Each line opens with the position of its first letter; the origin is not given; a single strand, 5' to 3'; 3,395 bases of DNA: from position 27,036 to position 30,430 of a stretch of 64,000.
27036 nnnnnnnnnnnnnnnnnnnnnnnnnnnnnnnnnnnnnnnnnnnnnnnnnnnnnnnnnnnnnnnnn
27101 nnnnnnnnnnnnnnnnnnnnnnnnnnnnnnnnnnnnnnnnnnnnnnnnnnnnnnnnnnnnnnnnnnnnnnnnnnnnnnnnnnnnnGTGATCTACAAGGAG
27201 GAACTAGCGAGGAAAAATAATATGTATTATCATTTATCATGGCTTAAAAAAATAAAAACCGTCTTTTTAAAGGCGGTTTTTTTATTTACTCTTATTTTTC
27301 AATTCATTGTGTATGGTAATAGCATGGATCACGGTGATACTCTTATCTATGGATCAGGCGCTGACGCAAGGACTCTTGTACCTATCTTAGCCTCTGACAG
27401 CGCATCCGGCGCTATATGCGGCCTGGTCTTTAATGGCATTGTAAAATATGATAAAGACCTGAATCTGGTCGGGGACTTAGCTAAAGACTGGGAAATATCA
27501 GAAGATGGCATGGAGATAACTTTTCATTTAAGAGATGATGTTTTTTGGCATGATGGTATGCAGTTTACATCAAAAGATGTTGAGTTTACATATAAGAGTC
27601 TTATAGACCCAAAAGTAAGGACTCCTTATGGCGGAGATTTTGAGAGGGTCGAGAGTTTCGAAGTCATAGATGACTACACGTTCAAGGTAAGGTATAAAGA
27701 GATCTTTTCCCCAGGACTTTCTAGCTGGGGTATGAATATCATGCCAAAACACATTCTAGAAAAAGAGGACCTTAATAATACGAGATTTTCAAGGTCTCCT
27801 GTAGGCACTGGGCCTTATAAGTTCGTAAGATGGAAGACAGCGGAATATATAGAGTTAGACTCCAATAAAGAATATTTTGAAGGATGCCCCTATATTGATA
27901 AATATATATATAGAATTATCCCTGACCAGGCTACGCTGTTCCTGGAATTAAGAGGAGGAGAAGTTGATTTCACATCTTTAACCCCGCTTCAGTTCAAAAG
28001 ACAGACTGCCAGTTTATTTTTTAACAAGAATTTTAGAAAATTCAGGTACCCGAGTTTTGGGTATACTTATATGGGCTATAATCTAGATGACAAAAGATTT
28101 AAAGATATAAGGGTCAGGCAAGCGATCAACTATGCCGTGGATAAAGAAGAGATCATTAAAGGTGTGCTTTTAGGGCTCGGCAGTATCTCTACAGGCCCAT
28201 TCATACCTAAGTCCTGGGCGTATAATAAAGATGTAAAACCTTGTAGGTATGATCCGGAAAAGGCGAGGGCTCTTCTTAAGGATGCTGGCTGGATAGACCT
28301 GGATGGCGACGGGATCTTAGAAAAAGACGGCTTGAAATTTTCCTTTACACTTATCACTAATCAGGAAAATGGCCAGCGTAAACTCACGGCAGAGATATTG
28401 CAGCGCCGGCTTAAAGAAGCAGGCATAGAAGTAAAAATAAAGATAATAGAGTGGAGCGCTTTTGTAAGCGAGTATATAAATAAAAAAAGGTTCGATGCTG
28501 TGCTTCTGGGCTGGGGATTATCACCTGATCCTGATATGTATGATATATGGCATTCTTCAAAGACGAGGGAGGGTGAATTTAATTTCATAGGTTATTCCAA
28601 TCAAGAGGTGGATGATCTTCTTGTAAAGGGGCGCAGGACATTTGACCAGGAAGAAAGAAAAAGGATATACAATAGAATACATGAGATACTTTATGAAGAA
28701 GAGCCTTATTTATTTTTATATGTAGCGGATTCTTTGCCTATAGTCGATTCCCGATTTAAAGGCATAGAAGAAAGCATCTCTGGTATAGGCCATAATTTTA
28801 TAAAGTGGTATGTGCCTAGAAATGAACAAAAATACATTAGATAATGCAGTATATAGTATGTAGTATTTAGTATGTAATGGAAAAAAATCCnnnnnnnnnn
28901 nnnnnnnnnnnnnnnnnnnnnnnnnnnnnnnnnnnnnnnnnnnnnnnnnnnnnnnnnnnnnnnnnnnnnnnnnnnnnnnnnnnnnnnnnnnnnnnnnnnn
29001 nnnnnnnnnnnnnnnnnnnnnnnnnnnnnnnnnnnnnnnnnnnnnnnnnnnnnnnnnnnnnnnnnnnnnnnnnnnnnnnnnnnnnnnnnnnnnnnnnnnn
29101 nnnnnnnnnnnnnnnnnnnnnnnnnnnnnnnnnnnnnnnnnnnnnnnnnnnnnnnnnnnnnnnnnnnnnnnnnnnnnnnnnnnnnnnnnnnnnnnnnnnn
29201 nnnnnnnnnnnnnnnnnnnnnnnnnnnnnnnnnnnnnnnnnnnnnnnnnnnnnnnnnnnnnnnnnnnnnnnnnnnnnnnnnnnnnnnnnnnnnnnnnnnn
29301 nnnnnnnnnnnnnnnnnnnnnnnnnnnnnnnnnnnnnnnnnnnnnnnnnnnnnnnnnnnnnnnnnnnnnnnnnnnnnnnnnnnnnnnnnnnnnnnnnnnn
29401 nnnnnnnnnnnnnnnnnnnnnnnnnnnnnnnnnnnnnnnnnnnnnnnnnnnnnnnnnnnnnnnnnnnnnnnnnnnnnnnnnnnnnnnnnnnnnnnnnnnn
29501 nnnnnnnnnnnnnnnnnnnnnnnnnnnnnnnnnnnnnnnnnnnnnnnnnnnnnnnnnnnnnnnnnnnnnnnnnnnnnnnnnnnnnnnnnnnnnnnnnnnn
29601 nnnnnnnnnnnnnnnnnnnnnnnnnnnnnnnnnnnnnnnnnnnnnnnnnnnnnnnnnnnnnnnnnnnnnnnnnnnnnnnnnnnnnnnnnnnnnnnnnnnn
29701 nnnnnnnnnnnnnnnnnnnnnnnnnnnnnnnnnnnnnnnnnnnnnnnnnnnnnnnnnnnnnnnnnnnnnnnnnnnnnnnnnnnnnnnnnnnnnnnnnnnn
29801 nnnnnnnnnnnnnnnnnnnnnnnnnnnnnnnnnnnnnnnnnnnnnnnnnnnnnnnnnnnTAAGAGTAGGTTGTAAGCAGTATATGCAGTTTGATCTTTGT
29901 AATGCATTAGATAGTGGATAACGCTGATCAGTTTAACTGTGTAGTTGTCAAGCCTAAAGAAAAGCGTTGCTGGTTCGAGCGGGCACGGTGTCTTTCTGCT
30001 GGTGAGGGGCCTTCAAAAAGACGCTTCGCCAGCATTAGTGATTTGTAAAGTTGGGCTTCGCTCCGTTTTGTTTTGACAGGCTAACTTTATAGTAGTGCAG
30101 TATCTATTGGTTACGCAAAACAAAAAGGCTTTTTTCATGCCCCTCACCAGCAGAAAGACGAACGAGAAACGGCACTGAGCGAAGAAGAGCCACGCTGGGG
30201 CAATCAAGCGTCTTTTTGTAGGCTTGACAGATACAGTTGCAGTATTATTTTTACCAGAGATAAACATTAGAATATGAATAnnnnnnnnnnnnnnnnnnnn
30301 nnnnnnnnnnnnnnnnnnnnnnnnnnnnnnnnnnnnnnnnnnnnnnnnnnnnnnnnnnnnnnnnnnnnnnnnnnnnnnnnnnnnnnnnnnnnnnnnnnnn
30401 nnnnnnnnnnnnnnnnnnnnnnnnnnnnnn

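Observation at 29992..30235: Conserved ~125-nt structured repeat (copy 1) inside the opp operon between the OppB-like and OppC-like genes; closing stem covaries with copy 2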

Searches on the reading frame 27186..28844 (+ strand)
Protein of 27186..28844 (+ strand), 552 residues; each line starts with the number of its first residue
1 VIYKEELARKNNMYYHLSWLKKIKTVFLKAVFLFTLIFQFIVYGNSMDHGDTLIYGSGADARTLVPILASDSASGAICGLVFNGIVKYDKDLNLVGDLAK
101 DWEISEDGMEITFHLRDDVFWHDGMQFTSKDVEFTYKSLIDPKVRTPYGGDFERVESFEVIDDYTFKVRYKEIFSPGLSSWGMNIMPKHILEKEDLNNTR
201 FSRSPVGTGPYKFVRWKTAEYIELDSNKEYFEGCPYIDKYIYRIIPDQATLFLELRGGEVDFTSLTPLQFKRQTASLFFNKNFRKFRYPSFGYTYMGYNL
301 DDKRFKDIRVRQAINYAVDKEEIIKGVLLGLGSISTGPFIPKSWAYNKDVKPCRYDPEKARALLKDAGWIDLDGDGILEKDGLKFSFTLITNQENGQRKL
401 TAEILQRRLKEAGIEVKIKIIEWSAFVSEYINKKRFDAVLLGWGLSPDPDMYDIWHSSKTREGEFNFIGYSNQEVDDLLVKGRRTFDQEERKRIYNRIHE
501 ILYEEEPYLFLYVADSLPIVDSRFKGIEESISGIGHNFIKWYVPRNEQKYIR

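Call 36: search_protein_families(library=pfam, proteins=[window:27186-28844:+])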
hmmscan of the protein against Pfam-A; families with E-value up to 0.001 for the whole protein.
window:27186-28844:+ (552 aa): 1 family
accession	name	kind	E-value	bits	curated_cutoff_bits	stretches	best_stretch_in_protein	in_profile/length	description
PF00496.27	SBP_bac_5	-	2.1e-97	327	32.4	1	94-459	2-362/368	Bacterial extracellular solute-binding proteins, family 5 Middle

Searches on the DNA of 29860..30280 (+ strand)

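Call 19: search_rna_families(source=window, start=29860, end=30280, threshold=evalue, max_evalue=10, show_alignments=3)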
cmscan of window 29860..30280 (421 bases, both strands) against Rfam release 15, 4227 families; matches with E-value up to 10: 2.
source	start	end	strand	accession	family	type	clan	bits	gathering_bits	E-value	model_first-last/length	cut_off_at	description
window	30115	30146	-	RF00489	ctRNA_p42d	Gene; antisense;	-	16.3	50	1.1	1-46/46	no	ctRNA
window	30151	30200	+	RF01139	sR2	Gene; snRNA; snoRNA; CD-box;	-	10.3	42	9.5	1-57/57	no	Small nucleolar RNA sR2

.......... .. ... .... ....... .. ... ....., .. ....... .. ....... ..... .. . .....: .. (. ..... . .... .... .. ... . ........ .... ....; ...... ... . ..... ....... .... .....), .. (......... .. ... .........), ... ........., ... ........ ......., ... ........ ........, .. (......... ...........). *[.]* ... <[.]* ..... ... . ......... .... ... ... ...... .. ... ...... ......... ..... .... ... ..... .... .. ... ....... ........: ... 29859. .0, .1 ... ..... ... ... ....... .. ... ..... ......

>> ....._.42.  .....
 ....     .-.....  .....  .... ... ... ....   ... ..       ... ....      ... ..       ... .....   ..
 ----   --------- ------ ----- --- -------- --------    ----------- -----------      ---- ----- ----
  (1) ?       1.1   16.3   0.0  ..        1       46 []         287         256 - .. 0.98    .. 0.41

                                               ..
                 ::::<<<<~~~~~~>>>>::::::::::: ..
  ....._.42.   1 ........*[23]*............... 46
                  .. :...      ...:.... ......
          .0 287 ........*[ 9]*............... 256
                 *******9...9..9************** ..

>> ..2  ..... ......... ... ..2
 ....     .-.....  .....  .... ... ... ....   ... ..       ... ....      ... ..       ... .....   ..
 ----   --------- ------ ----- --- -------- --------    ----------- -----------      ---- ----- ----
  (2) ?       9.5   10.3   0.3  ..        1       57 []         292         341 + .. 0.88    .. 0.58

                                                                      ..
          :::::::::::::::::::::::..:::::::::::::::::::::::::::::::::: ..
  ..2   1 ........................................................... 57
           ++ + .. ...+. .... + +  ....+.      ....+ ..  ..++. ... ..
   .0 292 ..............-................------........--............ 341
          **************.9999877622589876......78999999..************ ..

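Call 83: build_rna_model(alignment_id=A5)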
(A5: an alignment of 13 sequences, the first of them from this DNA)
Model R1 built from alignment A5 (13 sequences, 201 columns); structure: RNAalifold consensus.
model positions 188; base pairs 41; branch points 1; effective number of sequences 2.32; information 0.59 bits per position. Calibrated on 0.2 Mb of random sequence (short: E-values are rough).
structure used (alignment columns):
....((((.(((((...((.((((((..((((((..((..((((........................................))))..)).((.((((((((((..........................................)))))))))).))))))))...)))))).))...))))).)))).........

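Call 84: search_with_rna_model(model_id=R1, sources=[window, L067, L068, L070, L085, L086, L087, L025, L019, L057, L014, L018, L020, L030, L037, L005, L007, L001, L013, L022, L031, L051, L055, L064, L034], max_evalue=1, make_alignment=true)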
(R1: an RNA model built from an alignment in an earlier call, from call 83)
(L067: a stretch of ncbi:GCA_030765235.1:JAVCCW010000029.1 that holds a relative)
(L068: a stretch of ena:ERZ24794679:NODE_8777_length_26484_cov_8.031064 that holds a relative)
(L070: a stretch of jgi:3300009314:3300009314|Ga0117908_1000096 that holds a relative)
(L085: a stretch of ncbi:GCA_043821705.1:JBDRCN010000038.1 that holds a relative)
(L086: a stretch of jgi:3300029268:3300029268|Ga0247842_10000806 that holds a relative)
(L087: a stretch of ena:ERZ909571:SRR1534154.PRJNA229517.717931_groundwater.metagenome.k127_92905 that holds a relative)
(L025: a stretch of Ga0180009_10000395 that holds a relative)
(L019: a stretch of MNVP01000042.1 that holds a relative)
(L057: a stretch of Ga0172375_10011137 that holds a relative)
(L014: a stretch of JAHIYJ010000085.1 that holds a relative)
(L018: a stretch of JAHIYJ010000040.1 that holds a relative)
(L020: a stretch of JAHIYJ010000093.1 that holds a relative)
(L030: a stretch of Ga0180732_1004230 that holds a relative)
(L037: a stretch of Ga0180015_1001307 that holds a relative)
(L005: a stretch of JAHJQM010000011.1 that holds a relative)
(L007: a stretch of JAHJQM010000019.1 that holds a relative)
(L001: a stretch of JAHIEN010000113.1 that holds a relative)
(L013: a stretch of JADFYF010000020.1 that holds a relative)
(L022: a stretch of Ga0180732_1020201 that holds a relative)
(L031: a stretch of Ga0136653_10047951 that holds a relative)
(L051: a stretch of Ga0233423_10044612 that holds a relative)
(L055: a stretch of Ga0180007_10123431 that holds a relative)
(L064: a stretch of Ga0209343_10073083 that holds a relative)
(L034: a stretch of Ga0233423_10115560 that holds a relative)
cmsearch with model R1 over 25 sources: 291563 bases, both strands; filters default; matches with E-value up to 1: 46.
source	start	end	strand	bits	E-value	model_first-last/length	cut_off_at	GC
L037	5246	5435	-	200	1.1e-67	1-188/188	no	0.48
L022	542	730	-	199.2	2.1e-67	1-188/188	no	0.48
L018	7440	7630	-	195.5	4.2e-66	1-188/188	no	0.47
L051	413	601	+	195.3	4.6e-66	1-188/188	no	0.43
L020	107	297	-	192.4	5.1e-65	1-188/188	no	0.47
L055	1477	1666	-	191.7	9e-65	1-188/188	no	0.48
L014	5988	6178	-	190.1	3.3e-64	1-188/188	no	0.47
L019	451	624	+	175.6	3.9e-59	1-188/188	no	0.46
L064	107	280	+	175.3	4.9e-59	1-188/188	no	0.44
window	54246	54420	+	172.5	4.7e-58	1-188/188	no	0.42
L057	338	527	+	169.9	3.9e-57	1-188/188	no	0.39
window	29988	30161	+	165.3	1.6e-55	1-188/188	no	0.44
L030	2112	2270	-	161.5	3.5e-54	1-188/188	no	0.49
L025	14093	14271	+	160.8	6.2e-54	1-188/188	no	0.44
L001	3388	3629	+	134.2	1.3e-44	1-188/188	no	0.5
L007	36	213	-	125.1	2.1e-41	1-188/188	no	0.42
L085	9643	9816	+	122.5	1.7e-40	1-188/188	no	0.41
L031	159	334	-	111.4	1.3e-36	1-188/188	no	0.45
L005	5798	5904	-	95.2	6.7e-31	81-188/188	5'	0.44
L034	1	105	-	88.9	1.1e-28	1-119/188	3'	0.46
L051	413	601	-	32.5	6.8e-09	1-188/188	no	0.43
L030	2112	2270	+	31.2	1.9e-08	1-188/188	no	0.49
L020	107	297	+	28.4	1.8e-07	1-188/188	no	0.47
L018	7440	7630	+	28.2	2.1e-07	1-188/188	no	0.47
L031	193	257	+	20.1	0.00015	90-154/188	no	0.32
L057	428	493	-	17.3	0.0015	90-154/188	no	0.32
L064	183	247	-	16.8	0.0021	90-154/188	no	0.37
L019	527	591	-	16.6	0.0025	90-154/188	no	0.35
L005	5832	5895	+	16.2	0.0035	90-154/188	no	0.34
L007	69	132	+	16.2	0.0035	90-154/188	no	0.34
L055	1511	1575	+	15.2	0.0076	90-154/188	no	0.37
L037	5280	5344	+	13.8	0.025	90-154/188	no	0.38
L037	1432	1590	+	13.4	0.034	1-188/188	no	0.39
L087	4973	5166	-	12.7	0.059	1-188/188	no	0.62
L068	15541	15596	+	12.2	0.086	1-188/188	no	0.54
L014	6022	6087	+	12.2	0.088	90-154/188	no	0.41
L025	6054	6254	-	12.1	0.095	1-188/188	no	0.52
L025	14179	14242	-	12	0.1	90-154/188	no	0.34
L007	5505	5543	+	11.8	0.12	1-188/188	no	0.41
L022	576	640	+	11.8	0.12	90-154/188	no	0.43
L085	12717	12778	-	11.6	0.14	1-188/188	no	0.42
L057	8230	8275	-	9.5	0.78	40-85/188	no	0.33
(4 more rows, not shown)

Alignment A6: 46 matches aligned to the model, 402 columns, each read 5' to 3' on its own strand. Consensus structure (alignment columns), stored with it:
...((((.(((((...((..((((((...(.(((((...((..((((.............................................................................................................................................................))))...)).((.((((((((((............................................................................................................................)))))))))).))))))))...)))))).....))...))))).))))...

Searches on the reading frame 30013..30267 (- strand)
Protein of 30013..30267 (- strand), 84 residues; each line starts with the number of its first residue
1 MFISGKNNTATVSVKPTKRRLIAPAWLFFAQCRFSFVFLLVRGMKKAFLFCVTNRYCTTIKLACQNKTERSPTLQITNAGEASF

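Call 36: search_protein_families(library=pfam, proteins=[window:30013-30267:-])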
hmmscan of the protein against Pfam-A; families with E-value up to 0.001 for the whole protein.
window:30013-30267:- (84 aa): 0 families
